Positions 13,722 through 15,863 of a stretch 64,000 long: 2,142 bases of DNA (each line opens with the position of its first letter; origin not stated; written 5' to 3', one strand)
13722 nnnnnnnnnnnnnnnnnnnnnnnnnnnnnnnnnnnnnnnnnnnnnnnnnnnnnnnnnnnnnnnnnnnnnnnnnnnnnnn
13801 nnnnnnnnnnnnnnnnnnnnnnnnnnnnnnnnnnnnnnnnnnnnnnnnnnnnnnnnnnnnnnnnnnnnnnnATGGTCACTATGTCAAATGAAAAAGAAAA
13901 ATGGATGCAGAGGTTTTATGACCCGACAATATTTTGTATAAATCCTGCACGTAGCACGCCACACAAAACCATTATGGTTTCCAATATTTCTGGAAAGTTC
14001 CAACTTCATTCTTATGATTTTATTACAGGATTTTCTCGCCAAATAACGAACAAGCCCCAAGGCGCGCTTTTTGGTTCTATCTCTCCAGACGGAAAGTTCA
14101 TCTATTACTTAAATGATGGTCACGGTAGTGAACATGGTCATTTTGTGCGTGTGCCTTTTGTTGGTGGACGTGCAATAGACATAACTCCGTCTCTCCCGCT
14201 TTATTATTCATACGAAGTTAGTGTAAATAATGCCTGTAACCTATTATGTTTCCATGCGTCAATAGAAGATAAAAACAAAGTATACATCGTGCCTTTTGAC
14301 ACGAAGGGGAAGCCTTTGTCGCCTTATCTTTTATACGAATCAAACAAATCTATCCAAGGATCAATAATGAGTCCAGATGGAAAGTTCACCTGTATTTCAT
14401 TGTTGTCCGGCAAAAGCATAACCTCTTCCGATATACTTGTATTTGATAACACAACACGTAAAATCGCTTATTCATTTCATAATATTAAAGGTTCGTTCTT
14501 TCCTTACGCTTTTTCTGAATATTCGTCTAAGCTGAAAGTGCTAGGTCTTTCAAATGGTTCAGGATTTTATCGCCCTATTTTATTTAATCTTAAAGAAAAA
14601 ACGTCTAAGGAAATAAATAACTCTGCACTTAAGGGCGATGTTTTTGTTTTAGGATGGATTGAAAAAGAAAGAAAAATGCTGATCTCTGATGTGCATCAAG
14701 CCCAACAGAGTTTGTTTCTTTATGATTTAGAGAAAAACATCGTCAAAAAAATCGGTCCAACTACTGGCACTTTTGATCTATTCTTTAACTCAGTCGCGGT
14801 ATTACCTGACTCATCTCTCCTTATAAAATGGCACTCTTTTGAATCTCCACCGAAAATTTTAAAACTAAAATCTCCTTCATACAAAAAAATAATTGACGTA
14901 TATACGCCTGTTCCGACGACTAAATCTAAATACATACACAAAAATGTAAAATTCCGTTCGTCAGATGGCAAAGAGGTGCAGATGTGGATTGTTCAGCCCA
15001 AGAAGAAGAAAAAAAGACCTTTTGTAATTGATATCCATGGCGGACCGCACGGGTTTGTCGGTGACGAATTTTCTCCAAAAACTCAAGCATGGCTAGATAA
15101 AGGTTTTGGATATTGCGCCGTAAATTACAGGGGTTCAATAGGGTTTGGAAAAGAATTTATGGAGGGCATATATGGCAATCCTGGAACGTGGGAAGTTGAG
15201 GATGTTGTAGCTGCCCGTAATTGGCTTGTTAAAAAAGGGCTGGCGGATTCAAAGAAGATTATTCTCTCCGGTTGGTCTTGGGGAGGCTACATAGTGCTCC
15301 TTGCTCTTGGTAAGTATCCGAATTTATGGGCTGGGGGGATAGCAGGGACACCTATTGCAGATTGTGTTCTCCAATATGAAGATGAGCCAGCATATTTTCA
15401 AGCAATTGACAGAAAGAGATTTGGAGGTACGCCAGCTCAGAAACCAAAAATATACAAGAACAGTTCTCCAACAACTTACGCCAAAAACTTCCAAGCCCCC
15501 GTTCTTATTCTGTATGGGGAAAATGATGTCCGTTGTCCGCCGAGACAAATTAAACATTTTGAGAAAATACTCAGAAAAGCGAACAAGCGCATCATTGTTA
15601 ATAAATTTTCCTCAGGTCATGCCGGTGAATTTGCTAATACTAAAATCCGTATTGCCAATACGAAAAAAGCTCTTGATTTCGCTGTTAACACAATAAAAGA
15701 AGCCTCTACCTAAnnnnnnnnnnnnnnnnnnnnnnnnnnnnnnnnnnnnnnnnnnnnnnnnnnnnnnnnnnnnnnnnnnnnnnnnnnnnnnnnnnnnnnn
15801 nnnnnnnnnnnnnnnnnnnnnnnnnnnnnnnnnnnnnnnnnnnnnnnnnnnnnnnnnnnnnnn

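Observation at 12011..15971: Accessory islet: graspetide-type ATP-grasp ligase divergently paired with a cytoplasmic S9 prolyl-oligopeptidase, inserted between two plsC paralogs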

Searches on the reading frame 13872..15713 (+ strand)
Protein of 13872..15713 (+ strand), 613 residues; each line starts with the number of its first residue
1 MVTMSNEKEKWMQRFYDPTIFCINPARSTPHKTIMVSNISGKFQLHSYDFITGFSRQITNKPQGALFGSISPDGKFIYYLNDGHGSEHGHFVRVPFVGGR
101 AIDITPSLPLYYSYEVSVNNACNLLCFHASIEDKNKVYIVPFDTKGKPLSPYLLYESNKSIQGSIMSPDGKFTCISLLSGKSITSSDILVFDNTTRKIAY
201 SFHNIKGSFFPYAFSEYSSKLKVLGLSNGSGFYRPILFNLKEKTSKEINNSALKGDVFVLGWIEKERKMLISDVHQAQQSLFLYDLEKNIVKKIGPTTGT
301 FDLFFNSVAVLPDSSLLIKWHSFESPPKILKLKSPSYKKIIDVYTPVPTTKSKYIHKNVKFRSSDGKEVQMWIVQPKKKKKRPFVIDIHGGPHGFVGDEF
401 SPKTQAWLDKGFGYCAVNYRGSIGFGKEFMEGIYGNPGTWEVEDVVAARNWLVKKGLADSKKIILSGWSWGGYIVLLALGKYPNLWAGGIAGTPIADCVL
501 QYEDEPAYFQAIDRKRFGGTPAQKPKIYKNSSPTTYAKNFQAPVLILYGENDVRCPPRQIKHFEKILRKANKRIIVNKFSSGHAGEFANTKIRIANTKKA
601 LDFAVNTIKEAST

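Call 3: search_protein_families(library=pfam, proteins=[window:13872-15713:+], max_evalue=0.1)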
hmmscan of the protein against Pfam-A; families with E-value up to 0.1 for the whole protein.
window:13872-15713:+ (613 aa): 11 families
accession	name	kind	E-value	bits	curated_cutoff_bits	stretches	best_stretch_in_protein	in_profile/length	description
PF00326.27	Peptidase_S9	-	6.3e-41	140.6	22.6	1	400-609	3-211/213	Prolyl oligopeptidase family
PF20434.5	BD-FAE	-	8.9e-12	45.4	26.8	2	514-566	162-214/215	BD-FAE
PF01738.24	DLH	-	4.5e-08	33.4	21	1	442-602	77-203/217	Dienelactone hydrolase family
PF12146.15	Hydrolase_4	-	1.3e-07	31.7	27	2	405-498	25-113/239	Serine aminopeptidase, S33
PF00561.26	Abhydrolase_1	-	1e-06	29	25.8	1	385-484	3-92/245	alpha/beta hydrolase fold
PF02129.25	Peptidase_S15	-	3.7e-06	27.3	23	1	365-481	1-115/262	X-Pro dipeptidyl-peptidase (S15 family)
PF05448.18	AXE1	-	0.00025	20.4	21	1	358-433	58-131/321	Acetyl xylan esterase (AXE1)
PF12697.13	Abhydrolase_6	-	0.0006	21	26.3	1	388-515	4-111/217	Alpha/beta hydrolase family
PF07676.18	PD40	-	0.008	16.6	20.9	1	56-85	2-32/38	WD40-like Beta Propeller Repeat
PF02230.22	Abhydrolase_2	-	0.022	15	23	0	453-490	98-134/217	Phospholipase/Carboxylesterase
PF07859.19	Abhydrolase_3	-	0.031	14.5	25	1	442-478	49-88/210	alpha/beta hydrolase fold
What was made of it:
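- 13881..15713 (+): Cytoplasmic S9 serine oligopeptidase (beta-propeller plus alpha/beta-hydrolase), 610 aa; an alternative in-frame start lies at 13872. Probable maturation peptidase. PF00326 6e-41 (call 3).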

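Call 4: search_protein_families(library=ncbifam, proteins=[window:13872-15713:+], max_evalue=0.1)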
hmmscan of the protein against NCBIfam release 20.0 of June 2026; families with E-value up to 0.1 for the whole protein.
window:13872-15713:+ (613 aa): 12 families
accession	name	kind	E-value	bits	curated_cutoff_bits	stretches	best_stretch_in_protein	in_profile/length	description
NF053518.1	DipepPtdsDpp5Prph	equivalog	1.8e-27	96.2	900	1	184-559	225-606/655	dipeptidyl-peptidase Dpp5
NF007511.0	PRK10115.1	equivalog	1.6e-08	33.5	1313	1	347-541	406-605/686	oligopeptidase B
NF047920.1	lactonase_UilS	equivalog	2.7e-07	30.6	400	1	366-482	8-119/285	UilS family quorum-quenching N-acyl-homoserine lactonase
NF033523.0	lasso_peptidase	equivalog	8.6e-06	24.8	400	1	452-554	485-588/638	Atxe2 family lasso peptide isopeptidase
NF050058.1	e_dPHAscl_type1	hypoth_equivalog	0.00022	20.8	150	1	440-560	83-197/276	extracellular catalytic domain type 1 short-chain-length polyhydroxyalkanoate depolymerase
NF052354.1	EstLipQMycob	equivalog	0.00075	18.2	700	1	522-574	311-363/418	esterase LipQ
NF041096.1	esterase_EstD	equivalog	0.0014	17.7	600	1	529-574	331-377/421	esterase EstD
NF050089.1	i_nPHAscl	equivalog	0.012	14.7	300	0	536-584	225-271/288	intracellular short-chain-length polyhydroxyalkanoate depolymerase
TIGR02800.1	propeller_TolB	equivalog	0.047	12.6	343.15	0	32-87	335-390/418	Tol-Pal system beta propeller repeat protein TolB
TIGR01840.1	esterase_phb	subfamily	0.062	12.8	107.85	0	456-496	90-132/213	PHB depolymerase family esterase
NF002183.0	PRK01029.1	equivalog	0.066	12.2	405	0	32-79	340-387/429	Tol-Pal system protein TolB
TIGR01738.1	bioH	equivalog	0.077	12.6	206.95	0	538-584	185-228/245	pimeloyl-ACP methyl ester esterase BioH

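Call 50: search_solved_structures(query=window:13872-15713:+, max_evalue=0.00001, show_alignments=1)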
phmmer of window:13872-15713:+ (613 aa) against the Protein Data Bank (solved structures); distinct sequences matched with E-value up to 0.00001: 108 (the best 60 are shown).
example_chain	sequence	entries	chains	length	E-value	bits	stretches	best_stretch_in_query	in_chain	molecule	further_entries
1ve6_A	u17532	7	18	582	7.6e-28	100.5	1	315-563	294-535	Acylamino-acid-releasing enzyme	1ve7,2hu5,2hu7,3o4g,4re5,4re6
2qzp_A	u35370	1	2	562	8e-28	100.5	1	315-563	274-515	Acylamino-acid-releasing enzyme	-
2hu8_A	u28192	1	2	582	2e-27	99.1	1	315-563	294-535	Acylamino-acid-releasing enzyme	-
3o4j_A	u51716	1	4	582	3.7e-27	98.2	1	315-562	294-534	Acylamino-acid-releasing enzyme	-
3o4h_A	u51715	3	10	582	9.7e-27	96.9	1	315-562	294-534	Acylamino-acid-releasing enzyme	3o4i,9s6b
2qr5_A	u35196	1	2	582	1.9e-26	95.9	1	315-563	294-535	Acylamino-acid-releasing enzyme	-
4hxe_B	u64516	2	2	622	4.6e-25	91.3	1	356-587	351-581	Putative uncharacterized protein PH0594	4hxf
8wt1_A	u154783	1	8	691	1.1e-24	90.1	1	360-581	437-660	S9 family peptidase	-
4hxg_A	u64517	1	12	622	1.2e-24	90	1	356-587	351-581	Putative uncharacterized protein PH0594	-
5l8s_A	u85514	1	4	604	7.9e-23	84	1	359-563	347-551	Amino acyl peptidase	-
5yzm_A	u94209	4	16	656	1.2e-21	80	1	359-570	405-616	Acyl-peptide hydrolase, putative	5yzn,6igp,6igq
5yzo_A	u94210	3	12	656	3.1e-21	78.7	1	359-570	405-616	Acyl-peptide hydrolase, putative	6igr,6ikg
3azo_A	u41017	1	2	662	9.9e-19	70.4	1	361-569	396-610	Aminopeptidase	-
7c72_A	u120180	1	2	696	1.7e-18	69.6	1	381-573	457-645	Prolyl oligopeptidase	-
3azp_A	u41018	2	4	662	2.6e-18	69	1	361-569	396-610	Aminopeptidase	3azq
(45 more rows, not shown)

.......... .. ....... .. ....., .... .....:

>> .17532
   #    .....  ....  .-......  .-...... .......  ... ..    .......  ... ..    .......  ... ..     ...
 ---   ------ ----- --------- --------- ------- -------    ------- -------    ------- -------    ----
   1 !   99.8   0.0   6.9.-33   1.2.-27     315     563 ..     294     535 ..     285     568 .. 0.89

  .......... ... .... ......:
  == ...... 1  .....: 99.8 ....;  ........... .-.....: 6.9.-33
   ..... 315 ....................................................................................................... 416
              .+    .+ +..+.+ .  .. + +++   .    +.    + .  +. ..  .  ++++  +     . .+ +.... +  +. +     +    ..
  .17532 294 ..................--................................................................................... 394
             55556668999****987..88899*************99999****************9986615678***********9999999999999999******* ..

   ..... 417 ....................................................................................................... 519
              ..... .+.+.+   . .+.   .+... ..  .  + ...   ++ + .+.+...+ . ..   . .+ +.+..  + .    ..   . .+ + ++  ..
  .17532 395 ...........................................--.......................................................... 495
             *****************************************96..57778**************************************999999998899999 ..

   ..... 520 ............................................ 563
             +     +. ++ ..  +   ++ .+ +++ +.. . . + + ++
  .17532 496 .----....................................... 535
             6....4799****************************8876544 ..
